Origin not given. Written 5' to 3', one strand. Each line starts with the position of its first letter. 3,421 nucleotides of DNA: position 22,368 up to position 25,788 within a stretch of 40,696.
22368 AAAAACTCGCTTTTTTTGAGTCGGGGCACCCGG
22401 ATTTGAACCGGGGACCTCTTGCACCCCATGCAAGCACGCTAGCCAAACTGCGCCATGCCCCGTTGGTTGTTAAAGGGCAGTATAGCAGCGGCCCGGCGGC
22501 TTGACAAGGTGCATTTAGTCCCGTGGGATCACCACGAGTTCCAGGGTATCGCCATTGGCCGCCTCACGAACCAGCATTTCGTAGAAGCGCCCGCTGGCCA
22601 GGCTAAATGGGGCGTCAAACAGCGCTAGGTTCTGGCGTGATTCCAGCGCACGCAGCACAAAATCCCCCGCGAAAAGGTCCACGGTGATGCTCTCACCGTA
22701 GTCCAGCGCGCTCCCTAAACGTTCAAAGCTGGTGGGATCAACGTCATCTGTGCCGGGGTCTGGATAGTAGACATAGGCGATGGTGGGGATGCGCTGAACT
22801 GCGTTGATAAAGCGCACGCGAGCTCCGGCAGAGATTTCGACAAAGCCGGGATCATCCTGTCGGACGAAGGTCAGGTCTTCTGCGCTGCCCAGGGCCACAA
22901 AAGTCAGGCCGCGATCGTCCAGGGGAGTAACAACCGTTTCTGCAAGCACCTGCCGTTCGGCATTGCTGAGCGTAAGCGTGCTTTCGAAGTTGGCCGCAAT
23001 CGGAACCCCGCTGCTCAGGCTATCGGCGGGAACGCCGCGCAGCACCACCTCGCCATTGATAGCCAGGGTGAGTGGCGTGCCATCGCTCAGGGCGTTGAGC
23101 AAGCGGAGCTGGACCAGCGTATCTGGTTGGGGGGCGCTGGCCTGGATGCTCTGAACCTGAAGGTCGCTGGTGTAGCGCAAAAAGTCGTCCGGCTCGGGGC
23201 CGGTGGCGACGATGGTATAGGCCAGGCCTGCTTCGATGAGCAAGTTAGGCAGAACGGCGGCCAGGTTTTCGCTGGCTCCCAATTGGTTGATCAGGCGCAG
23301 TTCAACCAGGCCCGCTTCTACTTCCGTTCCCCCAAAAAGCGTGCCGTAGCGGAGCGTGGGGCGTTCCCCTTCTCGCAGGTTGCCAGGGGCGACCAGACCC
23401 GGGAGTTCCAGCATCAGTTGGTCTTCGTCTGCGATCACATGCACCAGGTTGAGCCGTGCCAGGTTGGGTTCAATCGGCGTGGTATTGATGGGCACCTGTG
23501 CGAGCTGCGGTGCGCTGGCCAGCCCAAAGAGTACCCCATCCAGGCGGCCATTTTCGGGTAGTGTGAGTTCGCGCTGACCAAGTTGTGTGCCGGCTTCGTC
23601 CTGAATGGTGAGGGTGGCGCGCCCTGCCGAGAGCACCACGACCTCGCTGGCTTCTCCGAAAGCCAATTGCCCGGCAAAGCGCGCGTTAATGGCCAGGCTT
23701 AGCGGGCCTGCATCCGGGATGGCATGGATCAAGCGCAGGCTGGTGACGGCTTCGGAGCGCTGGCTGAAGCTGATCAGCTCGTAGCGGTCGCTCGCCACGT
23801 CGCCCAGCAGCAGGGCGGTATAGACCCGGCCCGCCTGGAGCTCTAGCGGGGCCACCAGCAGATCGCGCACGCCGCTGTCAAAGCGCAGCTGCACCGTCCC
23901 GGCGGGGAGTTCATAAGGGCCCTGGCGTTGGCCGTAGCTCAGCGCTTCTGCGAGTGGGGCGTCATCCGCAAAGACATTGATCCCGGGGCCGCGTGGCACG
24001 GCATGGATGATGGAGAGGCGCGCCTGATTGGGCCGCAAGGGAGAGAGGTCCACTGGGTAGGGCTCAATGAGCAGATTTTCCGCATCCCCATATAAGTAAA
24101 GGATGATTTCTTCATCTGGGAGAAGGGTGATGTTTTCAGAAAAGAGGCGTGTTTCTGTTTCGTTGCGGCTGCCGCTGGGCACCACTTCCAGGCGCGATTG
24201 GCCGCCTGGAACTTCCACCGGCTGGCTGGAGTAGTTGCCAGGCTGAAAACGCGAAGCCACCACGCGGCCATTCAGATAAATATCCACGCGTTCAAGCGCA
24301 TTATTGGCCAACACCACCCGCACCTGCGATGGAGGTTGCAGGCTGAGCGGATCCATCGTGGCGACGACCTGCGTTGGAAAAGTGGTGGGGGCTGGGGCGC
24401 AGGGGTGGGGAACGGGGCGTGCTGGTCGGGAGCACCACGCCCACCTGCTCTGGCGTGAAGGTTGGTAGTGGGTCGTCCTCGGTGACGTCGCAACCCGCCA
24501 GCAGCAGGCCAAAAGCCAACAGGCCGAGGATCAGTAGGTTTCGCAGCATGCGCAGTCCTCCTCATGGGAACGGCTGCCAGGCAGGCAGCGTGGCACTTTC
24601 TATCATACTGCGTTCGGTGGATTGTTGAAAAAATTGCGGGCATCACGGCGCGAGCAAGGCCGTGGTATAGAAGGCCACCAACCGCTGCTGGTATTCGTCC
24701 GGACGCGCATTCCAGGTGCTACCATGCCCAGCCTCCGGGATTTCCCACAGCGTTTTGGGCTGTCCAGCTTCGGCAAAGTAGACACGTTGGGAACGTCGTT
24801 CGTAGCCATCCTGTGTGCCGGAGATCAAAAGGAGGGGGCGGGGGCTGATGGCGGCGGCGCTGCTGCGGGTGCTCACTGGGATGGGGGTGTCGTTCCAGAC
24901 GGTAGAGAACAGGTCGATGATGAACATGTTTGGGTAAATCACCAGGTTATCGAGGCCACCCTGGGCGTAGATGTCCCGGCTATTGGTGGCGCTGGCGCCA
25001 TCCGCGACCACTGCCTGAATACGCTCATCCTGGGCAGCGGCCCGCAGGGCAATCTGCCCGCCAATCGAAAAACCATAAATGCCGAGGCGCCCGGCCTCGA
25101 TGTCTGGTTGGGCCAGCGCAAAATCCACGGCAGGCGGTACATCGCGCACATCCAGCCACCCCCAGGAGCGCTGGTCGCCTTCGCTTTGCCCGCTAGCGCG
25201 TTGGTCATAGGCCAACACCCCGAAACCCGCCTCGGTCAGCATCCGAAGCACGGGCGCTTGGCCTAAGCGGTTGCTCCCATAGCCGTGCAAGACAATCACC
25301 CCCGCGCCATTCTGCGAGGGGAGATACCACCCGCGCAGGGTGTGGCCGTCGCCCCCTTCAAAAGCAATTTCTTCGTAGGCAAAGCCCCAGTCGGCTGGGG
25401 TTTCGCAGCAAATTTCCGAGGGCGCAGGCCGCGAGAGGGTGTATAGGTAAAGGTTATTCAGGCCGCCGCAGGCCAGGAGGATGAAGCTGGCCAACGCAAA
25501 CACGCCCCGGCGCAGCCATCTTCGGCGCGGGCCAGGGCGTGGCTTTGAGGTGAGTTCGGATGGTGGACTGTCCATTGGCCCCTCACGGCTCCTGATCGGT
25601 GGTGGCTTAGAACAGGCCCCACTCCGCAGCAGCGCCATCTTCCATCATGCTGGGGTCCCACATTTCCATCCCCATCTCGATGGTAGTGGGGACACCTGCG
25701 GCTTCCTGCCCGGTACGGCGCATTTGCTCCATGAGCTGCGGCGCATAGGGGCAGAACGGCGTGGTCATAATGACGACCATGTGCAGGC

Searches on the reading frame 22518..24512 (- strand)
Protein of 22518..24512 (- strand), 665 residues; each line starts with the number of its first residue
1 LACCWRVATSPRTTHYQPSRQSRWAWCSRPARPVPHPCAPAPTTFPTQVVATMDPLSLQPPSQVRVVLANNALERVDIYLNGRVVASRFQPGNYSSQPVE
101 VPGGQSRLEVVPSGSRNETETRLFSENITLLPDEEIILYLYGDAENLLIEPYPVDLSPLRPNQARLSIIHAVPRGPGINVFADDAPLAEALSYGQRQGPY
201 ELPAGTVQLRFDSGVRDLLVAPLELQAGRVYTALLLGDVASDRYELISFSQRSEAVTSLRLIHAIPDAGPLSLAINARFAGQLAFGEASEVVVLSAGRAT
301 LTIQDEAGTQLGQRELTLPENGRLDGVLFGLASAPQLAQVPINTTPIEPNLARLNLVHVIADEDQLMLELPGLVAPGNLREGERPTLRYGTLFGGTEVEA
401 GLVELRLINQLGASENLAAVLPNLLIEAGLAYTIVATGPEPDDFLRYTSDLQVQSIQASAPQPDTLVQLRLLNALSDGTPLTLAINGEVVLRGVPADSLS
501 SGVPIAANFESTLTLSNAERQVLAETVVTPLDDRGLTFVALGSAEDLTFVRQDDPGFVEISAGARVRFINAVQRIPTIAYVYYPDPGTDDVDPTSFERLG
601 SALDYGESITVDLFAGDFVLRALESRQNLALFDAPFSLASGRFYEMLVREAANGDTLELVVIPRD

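Call 40: search_protein_families(library=pfam, max_evalue=0.001, proteins=[window:22518-24512:-])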
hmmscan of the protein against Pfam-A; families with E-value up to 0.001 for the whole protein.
window:22518-24512:- (665 aa): 2 families
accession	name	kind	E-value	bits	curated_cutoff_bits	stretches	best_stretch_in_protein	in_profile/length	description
PF14344.12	DUF4397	-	1.9e-47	161.1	30.6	4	164-251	1-92/119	Domain of unknown function (DUF4397)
PF06832.18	BiPBP_C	-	0.00013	22.3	26.8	0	264-309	39-84/90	Penicillin-Binding Protein C-terminus Family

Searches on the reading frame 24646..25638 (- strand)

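Call 40: search_protein_families(library=pfam, max_evalue=0.001, proteins=[window:24646-25638:-])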
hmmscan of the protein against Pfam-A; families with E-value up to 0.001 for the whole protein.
window:24646-25638:- (331 aa): 9 families
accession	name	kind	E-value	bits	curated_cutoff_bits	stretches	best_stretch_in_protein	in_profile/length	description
PF00561.26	Abhydrolase_1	-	5.6e-14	52.8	25.8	1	114-215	3-102/245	alpha/beta hydrolase fold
PF12146.15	Hydrolase_4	-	7.3e-12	45.5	27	1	112-212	5-106/239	Serine aminopeptidase, S33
PF02129.25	Peptidase_S15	-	3.6e-11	43.7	23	1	134-229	47-142/262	X-Pro dipeptidyl-peptidase (S15 family)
PF12697.13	Abhydrolase_6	-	4.4e-10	41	26.3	1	114-316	1-214/217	Alpha/beta hydrolase family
PF00326.27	Peptidase_S9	-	4.3e-07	30.1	22.6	1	132-325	8-207/213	Prolyl oligopeptidase family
PF22244.2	GCE_fung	-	8.2e-06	26.2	27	1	151-289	75-221/231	Glucuronyl esterase, fungi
PF05448.18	AXE1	-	9.7e-06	25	21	0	167-213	160-206/321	Acetyl xylan esterase (AXE1)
PF08840.17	BAAT_C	-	5.7e-05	23.7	20.9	1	170-222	9-61/210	BAAT / Acyl-CoA thioester hydrolase C terminal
PF01738.24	DLH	-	0.00013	22.1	21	1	164-212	78-126/217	Dienelactone hydrolase family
